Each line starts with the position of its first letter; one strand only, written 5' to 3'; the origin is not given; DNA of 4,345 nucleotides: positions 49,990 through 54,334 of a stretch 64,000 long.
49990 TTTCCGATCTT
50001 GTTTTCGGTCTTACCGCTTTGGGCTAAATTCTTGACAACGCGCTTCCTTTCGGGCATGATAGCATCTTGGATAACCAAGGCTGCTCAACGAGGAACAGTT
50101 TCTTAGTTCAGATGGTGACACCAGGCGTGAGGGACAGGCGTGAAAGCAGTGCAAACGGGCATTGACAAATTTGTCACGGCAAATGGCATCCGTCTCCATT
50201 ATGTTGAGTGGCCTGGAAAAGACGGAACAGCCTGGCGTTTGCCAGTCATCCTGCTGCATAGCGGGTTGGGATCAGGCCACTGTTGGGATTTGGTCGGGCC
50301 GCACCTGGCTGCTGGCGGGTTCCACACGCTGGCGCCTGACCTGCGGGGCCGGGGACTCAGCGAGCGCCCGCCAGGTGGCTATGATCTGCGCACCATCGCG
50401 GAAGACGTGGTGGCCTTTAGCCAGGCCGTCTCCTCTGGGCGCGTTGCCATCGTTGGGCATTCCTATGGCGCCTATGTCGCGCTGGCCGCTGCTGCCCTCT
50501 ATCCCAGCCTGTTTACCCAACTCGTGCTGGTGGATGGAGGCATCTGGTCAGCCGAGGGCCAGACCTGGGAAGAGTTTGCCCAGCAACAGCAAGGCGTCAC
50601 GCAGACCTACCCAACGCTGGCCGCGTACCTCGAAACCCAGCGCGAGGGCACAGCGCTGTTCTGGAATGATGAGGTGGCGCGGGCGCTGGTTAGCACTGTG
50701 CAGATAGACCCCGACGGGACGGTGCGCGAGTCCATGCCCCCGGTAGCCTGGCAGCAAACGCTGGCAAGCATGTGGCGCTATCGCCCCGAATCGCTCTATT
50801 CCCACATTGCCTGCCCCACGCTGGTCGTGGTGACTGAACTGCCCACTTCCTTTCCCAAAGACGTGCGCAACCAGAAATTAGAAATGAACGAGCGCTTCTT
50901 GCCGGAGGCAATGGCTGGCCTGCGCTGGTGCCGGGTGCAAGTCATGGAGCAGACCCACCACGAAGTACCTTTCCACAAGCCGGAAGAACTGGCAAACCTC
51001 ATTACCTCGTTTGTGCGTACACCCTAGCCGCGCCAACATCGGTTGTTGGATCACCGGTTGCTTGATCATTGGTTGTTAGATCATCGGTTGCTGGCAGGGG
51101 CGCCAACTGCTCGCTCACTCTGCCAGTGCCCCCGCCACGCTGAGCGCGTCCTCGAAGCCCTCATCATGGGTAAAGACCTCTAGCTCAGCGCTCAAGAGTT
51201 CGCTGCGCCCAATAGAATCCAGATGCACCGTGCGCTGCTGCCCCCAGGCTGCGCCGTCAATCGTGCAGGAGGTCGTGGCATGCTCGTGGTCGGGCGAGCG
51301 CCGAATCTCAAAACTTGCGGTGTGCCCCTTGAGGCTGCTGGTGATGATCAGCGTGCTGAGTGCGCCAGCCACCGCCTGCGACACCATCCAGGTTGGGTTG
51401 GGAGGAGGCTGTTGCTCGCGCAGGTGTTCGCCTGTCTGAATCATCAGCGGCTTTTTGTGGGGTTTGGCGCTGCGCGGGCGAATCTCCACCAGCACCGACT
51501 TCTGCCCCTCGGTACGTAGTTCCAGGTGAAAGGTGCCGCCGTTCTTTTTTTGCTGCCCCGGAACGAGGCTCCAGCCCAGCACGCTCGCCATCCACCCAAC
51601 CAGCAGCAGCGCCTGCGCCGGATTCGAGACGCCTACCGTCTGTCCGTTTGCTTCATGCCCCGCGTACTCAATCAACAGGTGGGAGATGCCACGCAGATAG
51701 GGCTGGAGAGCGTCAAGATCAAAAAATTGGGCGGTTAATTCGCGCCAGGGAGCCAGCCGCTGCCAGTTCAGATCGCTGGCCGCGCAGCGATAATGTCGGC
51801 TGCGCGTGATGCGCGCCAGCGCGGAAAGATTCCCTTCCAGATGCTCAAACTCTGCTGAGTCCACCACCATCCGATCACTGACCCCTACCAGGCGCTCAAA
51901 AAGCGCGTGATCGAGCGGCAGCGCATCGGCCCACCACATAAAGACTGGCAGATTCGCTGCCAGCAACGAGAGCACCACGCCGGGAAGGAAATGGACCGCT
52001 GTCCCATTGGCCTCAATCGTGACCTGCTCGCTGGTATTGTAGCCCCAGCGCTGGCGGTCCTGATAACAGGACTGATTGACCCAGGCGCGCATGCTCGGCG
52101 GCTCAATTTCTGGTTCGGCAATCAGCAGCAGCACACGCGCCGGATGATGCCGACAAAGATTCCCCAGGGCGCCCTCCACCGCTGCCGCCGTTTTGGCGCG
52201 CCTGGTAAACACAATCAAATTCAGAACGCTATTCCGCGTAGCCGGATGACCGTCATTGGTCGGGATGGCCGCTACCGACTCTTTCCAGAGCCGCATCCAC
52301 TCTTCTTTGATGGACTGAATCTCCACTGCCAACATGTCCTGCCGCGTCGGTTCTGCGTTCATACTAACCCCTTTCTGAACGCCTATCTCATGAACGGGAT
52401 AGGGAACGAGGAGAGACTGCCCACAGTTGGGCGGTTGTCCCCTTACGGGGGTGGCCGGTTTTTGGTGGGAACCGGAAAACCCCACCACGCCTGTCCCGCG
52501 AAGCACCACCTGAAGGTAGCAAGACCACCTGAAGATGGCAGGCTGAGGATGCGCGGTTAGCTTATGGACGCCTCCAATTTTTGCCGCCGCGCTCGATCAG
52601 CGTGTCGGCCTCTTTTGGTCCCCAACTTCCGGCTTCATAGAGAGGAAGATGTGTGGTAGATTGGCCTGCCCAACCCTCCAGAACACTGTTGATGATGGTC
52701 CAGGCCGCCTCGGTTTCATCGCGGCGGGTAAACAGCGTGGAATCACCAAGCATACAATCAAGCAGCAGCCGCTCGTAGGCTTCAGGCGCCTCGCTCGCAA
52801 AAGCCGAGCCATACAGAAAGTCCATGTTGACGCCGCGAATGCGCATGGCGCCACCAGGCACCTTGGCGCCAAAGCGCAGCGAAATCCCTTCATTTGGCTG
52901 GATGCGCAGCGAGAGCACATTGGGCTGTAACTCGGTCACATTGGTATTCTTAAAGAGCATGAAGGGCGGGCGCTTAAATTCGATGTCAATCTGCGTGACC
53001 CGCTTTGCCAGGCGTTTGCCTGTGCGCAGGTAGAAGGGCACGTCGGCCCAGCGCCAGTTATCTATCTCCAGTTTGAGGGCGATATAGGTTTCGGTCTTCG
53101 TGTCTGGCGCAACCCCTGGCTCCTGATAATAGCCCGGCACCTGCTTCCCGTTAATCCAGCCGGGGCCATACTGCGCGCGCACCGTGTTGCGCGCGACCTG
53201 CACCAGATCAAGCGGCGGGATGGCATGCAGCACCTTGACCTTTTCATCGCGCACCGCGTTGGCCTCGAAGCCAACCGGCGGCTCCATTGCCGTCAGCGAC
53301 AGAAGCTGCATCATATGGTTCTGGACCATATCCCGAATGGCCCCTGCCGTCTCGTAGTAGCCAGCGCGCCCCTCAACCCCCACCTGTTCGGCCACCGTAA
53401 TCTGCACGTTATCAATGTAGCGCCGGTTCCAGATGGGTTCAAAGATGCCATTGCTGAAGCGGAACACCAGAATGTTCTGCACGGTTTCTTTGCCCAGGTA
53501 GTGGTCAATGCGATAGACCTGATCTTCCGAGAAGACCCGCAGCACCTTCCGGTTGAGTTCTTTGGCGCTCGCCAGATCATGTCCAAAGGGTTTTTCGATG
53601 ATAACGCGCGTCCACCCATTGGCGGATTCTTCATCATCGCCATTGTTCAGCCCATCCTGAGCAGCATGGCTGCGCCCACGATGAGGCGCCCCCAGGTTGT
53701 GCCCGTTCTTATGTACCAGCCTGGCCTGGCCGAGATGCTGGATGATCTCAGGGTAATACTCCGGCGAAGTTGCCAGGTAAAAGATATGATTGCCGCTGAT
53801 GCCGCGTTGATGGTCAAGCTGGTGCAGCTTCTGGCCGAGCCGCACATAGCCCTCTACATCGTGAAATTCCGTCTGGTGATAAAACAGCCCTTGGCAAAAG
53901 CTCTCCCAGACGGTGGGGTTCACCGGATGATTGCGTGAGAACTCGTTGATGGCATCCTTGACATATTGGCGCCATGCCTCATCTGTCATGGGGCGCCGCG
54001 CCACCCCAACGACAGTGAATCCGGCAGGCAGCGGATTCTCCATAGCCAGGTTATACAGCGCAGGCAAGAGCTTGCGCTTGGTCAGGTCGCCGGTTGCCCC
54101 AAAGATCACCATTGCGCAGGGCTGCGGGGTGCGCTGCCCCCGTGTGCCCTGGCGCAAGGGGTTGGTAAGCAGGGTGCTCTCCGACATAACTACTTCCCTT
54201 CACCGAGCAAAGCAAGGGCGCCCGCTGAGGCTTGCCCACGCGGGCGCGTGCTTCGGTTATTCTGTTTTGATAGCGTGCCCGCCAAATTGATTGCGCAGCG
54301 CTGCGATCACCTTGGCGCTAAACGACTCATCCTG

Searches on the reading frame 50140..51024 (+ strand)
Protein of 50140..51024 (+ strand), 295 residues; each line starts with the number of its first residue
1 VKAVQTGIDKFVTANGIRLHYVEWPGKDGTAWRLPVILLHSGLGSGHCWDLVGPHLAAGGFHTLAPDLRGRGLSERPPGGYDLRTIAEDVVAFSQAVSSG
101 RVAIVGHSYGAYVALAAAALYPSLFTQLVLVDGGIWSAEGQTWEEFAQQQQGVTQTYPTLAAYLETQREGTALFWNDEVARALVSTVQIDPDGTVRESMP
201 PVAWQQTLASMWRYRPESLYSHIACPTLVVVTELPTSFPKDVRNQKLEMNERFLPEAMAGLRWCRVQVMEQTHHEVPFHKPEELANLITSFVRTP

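Call 93: search_protein_families(library=pfam, proteins=[window:50140-51024:+], max_evalue=0.00001)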
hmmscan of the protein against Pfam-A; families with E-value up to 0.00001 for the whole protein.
window:50140-51024:+ (295 aa): 5 families
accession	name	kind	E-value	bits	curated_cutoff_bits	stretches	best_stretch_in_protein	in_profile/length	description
PF12697.13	Abhydrolase_6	-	1.3e-23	85.2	26.3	1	36-286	1-216/217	Alpha/beta hydrolase family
PF00561.26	Abhydrolase_1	-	1.6e-23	84.1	25.8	1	35-158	2-128/245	alpha/beta hydrolase fold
PF12146.15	Hydrolase_4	-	1.4e-11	44.6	27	1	36-185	7-160/239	Serine aminopeptidase, S33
PF02129.25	Peptidase_S15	-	7.8e-07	29.5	23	1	25-180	12-177/262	X-Pro dipeptidyl-peptidase (S15 family)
PF00756.26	Esterase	-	7.8e-06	26.3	22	0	97-145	112-159/251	Putative esterase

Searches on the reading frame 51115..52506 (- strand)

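Call 93: search_protein_families(library=pfam, proteins=[window:51115-52506:-], max_evalue=0.00001)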
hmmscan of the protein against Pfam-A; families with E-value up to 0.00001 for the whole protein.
window:51115-52506:- (463 aa): 2 families
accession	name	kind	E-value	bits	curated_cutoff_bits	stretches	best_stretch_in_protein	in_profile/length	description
PF20171.3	OpcA_G6PD_C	-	1.1e-20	74.9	27.7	1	243-455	3-135/135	Glucose-6-phosphate dehydrogenase subunit C-terminal domain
PF10128.15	OpcA_G6PD_assem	-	1.4e-19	70.6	27.9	1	118-231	5-117/118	Glucose-6-phosphate dehydrogenase subunit N-terminal domain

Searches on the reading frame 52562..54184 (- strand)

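Call 93: search_protein_families(library=pfam, proteins=[window:52562-54184:-], max_evalue=0.00001)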
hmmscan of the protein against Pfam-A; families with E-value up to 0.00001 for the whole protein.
window:52562-54184:- (540 aa): 2 families
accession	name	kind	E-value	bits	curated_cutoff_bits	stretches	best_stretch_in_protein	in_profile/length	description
PF02781.21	G6PD_C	-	5.6e-129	429.9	27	1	239-538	1-296/296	Glucose-6-phosphate dehydrogenase, C-terminal domain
PF00479.28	G6PD_N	-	1e-64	219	22.1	1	26-237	1-183/183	Glucose-6-phosphate dehydrogenase, NAD binding domain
